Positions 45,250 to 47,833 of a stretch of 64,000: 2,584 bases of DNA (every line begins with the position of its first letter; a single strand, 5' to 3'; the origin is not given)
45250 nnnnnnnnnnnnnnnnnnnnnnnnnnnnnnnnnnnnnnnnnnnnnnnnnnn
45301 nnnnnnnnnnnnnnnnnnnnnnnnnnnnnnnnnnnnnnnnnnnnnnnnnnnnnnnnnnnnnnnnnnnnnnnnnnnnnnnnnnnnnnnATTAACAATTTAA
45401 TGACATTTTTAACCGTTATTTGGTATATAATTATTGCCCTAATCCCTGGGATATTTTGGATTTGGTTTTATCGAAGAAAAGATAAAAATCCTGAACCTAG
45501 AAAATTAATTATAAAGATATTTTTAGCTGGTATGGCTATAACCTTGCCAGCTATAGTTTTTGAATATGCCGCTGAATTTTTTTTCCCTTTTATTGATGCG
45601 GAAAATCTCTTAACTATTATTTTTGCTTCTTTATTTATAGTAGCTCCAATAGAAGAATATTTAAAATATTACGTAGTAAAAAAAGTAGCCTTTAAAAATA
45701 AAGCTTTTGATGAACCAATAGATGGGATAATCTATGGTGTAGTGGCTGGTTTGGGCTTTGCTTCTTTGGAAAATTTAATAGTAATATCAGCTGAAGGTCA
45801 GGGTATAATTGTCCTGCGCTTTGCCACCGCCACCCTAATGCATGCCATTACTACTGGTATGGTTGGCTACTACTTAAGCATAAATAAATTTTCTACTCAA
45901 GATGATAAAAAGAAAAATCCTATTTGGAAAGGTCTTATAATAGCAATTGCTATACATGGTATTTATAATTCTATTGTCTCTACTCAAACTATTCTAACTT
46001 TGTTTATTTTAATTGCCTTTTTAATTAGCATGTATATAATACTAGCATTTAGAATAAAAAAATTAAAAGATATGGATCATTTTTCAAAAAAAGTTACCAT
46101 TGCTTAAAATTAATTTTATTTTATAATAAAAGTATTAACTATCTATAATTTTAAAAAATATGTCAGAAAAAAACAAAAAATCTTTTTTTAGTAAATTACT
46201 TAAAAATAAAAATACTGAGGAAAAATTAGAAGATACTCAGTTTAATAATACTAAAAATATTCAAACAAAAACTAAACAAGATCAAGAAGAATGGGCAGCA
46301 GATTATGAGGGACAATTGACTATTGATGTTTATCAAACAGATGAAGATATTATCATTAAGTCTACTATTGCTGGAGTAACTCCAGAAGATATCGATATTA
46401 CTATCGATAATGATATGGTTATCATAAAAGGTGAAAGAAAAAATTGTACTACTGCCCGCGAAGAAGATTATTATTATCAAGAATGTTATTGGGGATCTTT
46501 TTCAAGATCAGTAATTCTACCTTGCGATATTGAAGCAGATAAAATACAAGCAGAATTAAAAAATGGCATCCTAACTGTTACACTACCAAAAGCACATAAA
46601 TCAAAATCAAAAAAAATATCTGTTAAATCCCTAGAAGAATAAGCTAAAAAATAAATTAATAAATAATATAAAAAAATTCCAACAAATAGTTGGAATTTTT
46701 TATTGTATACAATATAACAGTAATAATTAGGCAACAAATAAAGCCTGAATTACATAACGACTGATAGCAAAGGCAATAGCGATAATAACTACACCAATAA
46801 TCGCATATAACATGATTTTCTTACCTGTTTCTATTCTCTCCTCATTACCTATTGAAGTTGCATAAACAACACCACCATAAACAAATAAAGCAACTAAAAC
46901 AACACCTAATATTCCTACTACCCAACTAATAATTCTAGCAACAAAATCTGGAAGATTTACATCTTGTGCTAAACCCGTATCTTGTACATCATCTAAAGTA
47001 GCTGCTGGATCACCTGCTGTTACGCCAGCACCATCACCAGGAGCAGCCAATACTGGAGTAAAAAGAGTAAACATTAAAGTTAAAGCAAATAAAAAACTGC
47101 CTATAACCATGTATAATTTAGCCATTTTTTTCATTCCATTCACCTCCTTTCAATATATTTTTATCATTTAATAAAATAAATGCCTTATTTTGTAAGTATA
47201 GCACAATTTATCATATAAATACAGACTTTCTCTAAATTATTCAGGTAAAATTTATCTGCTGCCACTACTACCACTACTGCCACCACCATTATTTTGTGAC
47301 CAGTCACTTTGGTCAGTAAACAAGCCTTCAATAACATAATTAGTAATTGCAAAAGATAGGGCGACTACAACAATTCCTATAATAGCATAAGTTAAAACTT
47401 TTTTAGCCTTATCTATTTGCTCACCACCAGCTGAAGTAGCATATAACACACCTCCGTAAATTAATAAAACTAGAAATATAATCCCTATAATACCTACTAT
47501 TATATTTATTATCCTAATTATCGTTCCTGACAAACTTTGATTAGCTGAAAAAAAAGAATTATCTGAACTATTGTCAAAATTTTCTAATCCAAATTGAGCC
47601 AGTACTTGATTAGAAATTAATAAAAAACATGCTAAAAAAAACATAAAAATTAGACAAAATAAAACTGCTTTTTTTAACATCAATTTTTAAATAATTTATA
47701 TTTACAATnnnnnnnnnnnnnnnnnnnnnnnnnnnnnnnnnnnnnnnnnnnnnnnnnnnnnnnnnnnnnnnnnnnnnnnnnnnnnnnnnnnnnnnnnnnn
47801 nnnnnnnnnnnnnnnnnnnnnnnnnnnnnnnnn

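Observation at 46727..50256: Tandem array of six VirB2/TrbC-like pilin paralogs, two with cysteine-rich repeat ectodomains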

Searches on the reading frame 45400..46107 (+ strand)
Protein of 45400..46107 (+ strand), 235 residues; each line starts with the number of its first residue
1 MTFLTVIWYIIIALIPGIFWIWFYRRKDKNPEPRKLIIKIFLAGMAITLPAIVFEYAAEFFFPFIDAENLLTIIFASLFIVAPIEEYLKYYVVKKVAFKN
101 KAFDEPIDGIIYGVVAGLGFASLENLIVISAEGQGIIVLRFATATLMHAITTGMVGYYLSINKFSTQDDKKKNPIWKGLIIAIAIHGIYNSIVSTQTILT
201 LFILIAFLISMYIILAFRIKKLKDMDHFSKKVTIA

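Call 60: search_protein_families(library=ncbifam, proteins=[window:45400-46107:+], max_evalue=0.001)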
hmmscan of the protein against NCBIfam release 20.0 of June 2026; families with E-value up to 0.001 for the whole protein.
window:45400-46107:+ (235 aa): 1 family
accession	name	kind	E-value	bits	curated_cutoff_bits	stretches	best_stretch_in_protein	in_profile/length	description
NF033739.1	intramemb_PrsW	equivalog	5.5e-35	121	225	1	10-220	4-208/210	glutamic-type intramembrane protease PrsW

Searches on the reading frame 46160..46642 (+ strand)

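Call 60: search_protein_families(library=ncbifam, proteins=[window:46160-46642:+], max_evalue=0.001)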
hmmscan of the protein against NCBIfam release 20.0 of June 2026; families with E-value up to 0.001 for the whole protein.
window:46160-46642:+ (160 aa): 5 families
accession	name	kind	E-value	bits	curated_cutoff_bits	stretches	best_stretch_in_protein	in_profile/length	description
NF042420.1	Hsp18_Clos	equivalog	2.3e-18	66.7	195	1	18-154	10-145/147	heat shock protein Hsp18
NF041799.1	Hsp14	equivalog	6.2e-17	61.7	100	1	32-154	4-116/118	archaeal heat shock protein Hsp14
NF041800.1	Hsp20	equivalog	2e-14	53.5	140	1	50-155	71-161/162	archaeal heat shock protein Hsp20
NF008013.0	PRK10743.1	equivalog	2.3e-06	27.7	212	1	63-152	46-133/137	small heat shock chaperone IbpA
NF008618.0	PRK11597.1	equivalog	5.1e-05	23.2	207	1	61-144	42-121/142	small heat shock chaperone IbpB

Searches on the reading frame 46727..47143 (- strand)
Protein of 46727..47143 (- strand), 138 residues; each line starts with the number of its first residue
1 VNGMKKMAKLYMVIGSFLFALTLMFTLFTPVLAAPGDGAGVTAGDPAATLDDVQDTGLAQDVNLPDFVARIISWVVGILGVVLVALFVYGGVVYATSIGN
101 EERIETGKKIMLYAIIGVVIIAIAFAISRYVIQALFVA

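Call 3: search_protein_families(library=pfam, proteins=[window:46727-47143:-], max_evalue=1)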
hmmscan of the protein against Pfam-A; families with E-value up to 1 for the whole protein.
window:46727-47143:- (138 aa): 9 families
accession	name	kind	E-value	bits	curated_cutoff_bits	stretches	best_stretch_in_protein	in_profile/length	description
PF18895.5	T4SS_pilin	-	5.9e-11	42.7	26.6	1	68-131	9-71/71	Type IV secretion system pilin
PF13520.12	AA_permease_2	-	0.00081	18.8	27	1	3-127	136-235/427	Amino acid permease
PF02322.20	Cyt_bd_oxida_II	-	0.0083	16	35.6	1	4-132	109-212/302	Cytochrome bd terminal oxidase subunit II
PF04290.18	DctQ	-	0.012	15.9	28.3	1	64-134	57-126/132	Tripartite ATP-independent periplasmic transporters, DctQ component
PF24661.1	DUF7649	-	0.17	12.4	27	0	89-138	34-78/85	Domain of unknown function (DUF7649)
PF24002.1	DUF7318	-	0.29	11.6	27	1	71-130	25-77/128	Family of unknown function (DUF7318)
PF11087.14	PRD1_DD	-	0.35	11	46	0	66-88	3-25/54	PRD1 phage membrane DNA delivery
PF01578.25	Cytochrom_C_asm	-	0.4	10.7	29.9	1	81-133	160-209/212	Cytochrome C assembly protein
PF05545.16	FixQ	-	0.48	10.8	29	1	71-112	5-46/49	Cbb3-type cytochrome oxidase component FixQ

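Call 4: search_protein_families(library=ncbifam, proteins=[window:46727-47143:-], max_evalue=1)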
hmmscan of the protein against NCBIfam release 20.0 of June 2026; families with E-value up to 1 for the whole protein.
window:46727-47143:- (138 aa): 2 families
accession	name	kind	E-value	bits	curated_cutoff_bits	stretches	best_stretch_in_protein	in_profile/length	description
NF045849.1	ICE_MMCAP2_0565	equivalog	7.1e-08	32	40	1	68-134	13-79/80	Mbov_0395 family pilin-like conjugal transfer protein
TIGR02112.1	cyd_oper_ybgE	equivalog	0.016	15.8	89.55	1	78-137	19-76/93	cyd operon protein YbgE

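Call 41: search_protein_families(library=phrogs, proteins=[window:46727-47143:-], max_evalue=0.01)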
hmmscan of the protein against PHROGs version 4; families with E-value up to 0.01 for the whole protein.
window:46727-47143:- (138 aa): 0 families

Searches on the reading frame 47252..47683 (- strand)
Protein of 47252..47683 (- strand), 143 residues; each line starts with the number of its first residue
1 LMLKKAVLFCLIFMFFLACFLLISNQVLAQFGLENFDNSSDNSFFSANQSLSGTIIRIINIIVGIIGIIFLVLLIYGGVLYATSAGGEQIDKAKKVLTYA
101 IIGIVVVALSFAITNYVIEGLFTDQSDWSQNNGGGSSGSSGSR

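Call 3: search_protein_families(library=pfam, proteins=[window:47252-47683:-], max_evalue=1)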
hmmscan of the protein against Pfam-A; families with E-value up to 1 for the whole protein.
window:47252-47683:- (143 aa): 15 families
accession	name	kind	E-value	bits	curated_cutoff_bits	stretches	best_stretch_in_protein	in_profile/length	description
PF18895.5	T4SS_pilin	-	1.7e-09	38.1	26.6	1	50-117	4-71/71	Type IV secretion system pilin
PF04290.18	DctQ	-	0.00094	19.5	28.3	1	51-117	57-123/132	Tripartite ATP-independent periplasmic transporters, DctQ component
PF04893.22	Yip1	-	0.0046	17.3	28.6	1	6-117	24-120/173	Yip1 domain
PF14093.11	DUF4271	-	0.011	16.1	29.7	1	10-125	4-115/206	Domain of unknown function (DUF4271)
PF02118.27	Srg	-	0.023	14.8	22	1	9-117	125-229/275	Srg family chemoreceptor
PF04148.18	Erv26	-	0.027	14.8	22.2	1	55-114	3-62/202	Transmembrane adaptor Erv26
PF07172.16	GRP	-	0.032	15.3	30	0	10-30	6-26/90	Glycine rich protein family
PF06664.17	WLS-like_TM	-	0.044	13.6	28.3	1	3-119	111-214/247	Wntless-like, transmembrane domain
PF09678.15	Caa3_CtaG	-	0.049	13.4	27.7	1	7-73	169-232/237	Cytochrome c oxidase caa3 assembly factor (Caa3_CtaG)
PF05545.16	FixQ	-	0.081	13.3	29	1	64-87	11-34/49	Cbb3-type cytochrome oxidase component FixQ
PF05987.18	DUF898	-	0.18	11.3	28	1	4-116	132-244/336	Bacterial protein of unknown function (DUF898)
PF13105.11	DUF3959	-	0.26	11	25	1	55-107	2-56/238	Protein of unknown function (DUF3959)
PF04956.18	TrbC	-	0.56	10.9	27.9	0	10-115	11-96/98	TrbC/VIRB2 pilin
PF13074.11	DUF3938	-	0.81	10.7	25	1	66-118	13-61/98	Protein of unknown function (DUF3938)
PF01578.25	Cytochrom_C_asm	-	0.92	9.5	29.9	1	70-121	162-211/212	Cytochrome C assembly protein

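Call 4: search_protein_families(library=ncbifam, proteins=[window:47252-47683:-], max_evalue=1)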
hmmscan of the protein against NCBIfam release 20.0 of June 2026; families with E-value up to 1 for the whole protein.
window:47252-47683:- (143 aa): 5 families
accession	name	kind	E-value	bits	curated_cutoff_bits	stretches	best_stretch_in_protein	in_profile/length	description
NF045849.1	ICE_MMCAP2_0565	equivalog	1.7e-08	34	40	1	49-118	7-77/80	Mbov_0395 family pilin-like conjugal transfer protein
NF009915.0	PRK13375.1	equivalog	0.11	11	413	1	42-111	258-328/425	mannosyltransferase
NF041745.1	RdrD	equivalog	0.14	11.9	230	1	7-118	36-132/227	antiviral RADAR system accessory protein RdrD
NF052597.1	FILTED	domain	0.26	11.7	40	1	37-73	34-69/110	FILTED domain-containing surface protein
NF041012.2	T4P_ComGB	equivalog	0.7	9.2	240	0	4-103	99-193/332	competence type IV pilus assembly protein ComGB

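Call 41: search_protein_families(library=phrogs, proteins=[window:47252-47683:-], max_evalue=0.01)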
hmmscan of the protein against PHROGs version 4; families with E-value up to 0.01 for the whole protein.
window:47252-47683:- (143 aa): 0 families
